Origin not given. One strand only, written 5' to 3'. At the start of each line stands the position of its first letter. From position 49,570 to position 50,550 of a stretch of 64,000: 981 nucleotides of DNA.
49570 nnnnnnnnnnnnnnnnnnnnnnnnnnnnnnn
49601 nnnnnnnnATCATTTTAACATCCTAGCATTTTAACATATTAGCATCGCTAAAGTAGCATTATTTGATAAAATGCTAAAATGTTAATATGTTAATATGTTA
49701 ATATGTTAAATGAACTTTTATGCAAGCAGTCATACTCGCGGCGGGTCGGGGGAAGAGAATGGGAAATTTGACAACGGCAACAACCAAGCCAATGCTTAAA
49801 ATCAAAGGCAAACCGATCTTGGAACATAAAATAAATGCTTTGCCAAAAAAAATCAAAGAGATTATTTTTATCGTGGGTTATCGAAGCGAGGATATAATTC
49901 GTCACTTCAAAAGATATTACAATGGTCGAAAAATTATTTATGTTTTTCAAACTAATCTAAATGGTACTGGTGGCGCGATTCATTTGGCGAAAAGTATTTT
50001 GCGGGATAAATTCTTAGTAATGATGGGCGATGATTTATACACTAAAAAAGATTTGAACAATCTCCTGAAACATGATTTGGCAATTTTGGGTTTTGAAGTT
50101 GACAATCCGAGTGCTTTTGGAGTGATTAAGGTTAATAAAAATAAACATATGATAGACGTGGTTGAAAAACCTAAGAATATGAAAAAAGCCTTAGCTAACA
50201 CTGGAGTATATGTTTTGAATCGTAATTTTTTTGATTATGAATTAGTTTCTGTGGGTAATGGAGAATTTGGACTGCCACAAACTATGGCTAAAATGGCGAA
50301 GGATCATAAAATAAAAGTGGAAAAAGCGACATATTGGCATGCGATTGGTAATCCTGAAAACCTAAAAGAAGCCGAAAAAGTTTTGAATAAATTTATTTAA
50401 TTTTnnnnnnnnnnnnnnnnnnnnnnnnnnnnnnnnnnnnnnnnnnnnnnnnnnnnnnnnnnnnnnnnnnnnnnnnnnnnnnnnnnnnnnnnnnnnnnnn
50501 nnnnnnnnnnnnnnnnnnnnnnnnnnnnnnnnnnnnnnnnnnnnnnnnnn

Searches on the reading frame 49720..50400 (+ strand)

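Call 57: search_protein_families(library=pfam, proteins=[window:49720-50400:+])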
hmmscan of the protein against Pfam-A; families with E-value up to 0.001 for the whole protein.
window:49720-50400:+ (226 aa): 3 families
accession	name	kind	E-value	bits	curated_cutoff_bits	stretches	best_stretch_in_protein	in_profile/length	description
PF00483.29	NTP_transferase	-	6.9e-33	114.7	21.2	1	3-221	2-241/245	Nucleotidyl transferase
PF12804.13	NTP_transf_3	-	6e-11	43.2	27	1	3-116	1-108/160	MobA-like NTP transferase domain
PF01128.25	IspD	-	4.7e-06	27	27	1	1-56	1-55/221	2-C-methyl-D-erythritol 4-phosphate cytidylyltransferase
